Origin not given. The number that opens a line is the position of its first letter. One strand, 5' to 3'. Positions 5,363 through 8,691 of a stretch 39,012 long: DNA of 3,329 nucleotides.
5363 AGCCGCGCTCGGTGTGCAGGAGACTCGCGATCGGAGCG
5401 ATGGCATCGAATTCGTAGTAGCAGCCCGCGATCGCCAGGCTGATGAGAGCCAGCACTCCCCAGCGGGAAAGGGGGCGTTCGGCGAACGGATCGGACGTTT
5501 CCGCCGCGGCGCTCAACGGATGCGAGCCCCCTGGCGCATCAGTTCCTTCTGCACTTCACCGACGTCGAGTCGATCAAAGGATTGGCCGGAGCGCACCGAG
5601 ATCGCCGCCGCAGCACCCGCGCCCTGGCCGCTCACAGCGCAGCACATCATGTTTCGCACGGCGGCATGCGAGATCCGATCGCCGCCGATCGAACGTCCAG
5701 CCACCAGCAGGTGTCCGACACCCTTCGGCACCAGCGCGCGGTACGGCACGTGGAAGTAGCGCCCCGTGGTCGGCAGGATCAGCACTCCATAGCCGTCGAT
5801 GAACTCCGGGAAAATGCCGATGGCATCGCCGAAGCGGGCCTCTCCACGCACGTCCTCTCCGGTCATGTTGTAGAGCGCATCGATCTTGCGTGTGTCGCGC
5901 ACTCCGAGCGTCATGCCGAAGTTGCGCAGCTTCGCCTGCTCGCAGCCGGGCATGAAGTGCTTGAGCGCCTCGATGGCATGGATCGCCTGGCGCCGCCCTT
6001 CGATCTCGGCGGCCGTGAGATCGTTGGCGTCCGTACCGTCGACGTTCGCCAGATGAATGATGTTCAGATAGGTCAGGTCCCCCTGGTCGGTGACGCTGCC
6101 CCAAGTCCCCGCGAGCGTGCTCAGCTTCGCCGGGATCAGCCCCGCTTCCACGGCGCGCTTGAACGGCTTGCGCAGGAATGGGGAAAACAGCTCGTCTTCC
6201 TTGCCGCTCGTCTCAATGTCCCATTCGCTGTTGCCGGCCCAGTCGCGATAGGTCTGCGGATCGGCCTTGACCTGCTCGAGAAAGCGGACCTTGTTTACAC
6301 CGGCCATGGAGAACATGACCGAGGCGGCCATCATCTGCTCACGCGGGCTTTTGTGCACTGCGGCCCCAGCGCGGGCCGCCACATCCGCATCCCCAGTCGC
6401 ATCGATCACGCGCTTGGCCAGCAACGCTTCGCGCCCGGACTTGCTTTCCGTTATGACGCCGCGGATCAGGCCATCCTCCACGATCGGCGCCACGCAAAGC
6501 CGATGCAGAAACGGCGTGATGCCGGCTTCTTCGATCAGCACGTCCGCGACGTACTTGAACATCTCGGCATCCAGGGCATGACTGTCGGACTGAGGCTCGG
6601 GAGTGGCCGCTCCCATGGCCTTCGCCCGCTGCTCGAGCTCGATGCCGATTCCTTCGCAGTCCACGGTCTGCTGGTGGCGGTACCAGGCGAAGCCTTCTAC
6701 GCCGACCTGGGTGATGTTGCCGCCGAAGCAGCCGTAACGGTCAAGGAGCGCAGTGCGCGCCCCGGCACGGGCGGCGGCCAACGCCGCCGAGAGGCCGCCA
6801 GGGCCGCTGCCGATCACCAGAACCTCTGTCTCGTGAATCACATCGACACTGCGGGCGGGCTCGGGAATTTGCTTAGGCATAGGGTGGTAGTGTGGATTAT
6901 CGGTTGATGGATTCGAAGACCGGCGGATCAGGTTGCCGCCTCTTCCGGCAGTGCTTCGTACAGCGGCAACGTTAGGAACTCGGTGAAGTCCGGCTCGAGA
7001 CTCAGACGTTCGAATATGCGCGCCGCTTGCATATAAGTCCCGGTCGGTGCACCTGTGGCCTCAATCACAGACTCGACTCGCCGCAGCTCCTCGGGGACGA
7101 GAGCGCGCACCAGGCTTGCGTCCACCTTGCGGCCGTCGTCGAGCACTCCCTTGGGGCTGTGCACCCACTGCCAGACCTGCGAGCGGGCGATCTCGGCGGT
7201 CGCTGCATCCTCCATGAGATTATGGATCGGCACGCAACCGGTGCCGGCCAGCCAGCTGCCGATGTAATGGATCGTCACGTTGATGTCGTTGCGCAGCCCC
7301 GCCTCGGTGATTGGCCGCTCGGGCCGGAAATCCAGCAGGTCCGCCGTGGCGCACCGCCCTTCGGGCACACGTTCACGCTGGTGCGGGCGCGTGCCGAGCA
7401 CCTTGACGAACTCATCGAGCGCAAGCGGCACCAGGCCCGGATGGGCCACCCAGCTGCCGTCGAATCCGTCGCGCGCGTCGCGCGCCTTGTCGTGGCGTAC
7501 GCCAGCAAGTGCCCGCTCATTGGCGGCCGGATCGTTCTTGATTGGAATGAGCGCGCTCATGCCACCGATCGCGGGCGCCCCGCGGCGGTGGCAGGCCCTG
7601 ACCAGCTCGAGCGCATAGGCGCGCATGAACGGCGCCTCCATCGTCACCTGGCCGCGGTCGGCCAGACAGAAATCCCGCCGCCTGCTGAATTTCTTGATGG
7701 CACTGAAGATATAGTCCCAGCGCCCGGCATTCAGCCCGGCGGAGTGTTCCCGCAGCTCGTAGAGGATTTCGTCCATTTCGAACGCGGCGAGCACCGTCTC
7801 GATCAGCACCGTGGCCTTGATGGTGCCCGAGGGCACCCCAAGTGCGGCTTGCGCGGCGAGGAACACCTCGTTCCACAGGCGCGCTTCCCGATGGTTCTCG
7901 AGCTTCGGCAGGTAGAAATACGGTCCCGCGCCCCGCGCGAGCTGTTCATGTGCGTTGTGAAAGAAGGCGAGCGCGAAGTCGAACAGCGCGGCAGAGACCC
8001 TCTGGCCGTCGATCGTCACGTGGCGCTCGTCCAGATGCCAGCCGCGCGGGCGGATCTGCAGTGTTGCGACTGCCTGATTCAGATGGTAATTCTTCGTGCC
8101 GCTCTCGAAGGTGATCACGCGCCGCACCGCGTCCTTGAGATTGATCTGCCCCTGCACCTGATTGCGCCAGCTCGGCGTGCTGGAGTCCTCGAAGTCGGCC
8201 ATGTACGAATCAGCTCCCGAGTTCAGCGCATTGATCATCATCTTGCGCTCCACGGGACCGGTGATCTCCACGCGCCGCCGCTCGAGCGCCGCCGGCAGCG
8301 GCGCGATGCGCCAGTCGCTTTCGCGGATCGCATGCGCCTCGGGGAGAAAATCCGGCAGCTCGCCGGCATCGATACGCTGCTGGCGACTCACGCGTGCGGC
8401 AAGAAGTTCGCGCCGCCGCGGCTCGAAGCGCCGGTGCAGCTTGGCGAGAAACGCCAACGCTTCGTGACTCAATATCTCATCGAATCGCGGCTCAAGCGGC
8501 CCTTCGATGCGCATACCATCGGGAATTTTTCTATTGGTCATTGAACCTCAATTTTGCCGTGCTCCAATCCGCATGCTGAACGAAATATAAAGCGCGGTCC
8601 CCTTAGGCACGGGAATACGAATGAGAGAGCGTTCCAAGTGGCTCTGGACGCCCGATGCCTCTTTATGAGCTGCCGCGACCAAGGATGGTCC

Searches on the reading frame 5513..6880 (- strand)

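Call 18: search_protein_families(library=pfam, proteins=[window:5513-6880:-])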
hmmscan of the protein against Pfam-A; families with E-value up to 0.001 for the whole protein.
window:5513-6880:- (455 aa): 8 families
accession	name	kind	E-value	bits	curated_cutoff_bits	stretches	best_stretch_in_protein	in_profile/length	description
PF12831.13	FAD_oxidored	-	4e-86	290.3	27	1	19-447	1-416/416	FAD dependent oxidoreductase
PF00890.30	FAD_binding_2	-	7.3e-10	39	20.4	1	20-56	2-38/414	FAD binding domain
PF13450.12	NAD_binding_8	-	2.9e-06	27.9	21.9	1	22-67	1-43/68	NAD(P)-binding Rossmann-like domain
PF07992.20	Pyr_redox_2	-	6.6e-06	26.2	26.1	1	19-55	2-39/291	Pyridine nucleotide-disulphide oxidoreductase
PF01494.25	FAD_binding_3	-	7.9e-06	25.8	22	1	17-50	1-34/349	FAD binding domain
PF01134.28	GIDA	-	0.00014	21.5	22.1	1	20-46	2-28/391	Glucose inhibited division protein A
PF01946.23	Thi4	-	0.00027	20.7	26.2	1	13-60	13-61/235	Thi4 family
PF03486.20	HI0933_like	-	0.0004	20.3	50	1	19-60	2-43/244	HI0933-like protein Rossmann domain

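Call 77: search_protein_families(library=ncbifam, proteins=[window:5513-6880:-], max_evalue=1e-10)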
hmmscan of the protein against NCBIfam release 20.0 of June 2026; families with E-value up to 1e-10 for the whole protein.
window:5513-6880:- (455 aa): 0 families

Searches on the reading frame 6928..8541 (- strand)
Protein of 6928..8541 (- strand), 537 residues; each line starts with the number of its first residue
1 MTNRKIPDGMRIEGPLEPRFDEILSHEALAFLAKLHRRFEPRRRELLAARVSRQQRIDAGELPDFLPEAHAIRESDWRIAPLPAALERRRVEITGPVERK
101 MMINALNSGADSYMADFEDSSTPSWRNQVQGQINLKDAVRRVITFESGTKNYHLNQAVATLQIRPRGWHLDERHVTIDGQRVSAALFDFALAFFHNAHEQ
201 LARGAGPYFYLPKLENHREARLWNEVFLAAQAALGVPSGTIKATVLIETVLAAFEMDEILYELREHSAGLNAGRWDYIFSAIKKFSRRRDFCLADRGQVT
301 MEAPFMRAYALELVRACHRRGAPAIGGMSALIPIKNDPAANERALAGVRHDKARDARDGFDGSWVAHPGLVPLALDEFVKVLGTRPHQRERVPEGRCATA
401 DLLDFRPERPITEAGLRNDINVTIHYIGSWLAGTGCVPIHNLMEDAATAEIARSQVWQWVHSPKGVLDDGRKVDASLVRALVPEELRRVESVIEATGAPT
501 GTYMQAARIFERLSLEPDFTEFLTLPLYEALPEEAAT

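Call 18: search_protein_families(library=pfam, proteins=[window:6928-8541:-])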
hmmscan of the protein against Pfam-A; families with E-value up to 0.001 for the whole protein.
window:6928-8541:- (537 aa): 3 families
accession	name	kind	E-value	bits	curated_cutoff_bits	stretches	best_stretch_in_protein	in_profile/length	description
PF01274.28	MS_TIM-barrel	-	7.8e-101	336.7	26.4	1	161-403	2-246/248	Malate synthase, TIM barrel domain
PF20659.2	MS_C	-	9.7e-35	120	23.1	1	411-531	2-118/118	Malate synthase, C-terminal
PF20656.2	MS_N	-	2.2e-23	82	23.5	1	8-68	1-61/64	Malate synthase, N-terminal domain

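Call 77: search_protein_families(library=ncbifam, proteins=[window:6928-8541:-], max_evalue=1e-10)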
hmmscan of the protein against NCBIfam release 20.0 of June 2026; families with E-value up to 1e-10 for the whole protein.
window:6928-8541:- (537 aa): 1 family
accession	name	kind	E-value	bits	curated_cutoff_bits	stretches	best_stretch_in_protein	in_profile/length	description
TIGR01344.1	malate_syn_A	equivalog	2.1e-222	738.9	594.5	1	23-531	1-510/511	malate synthase A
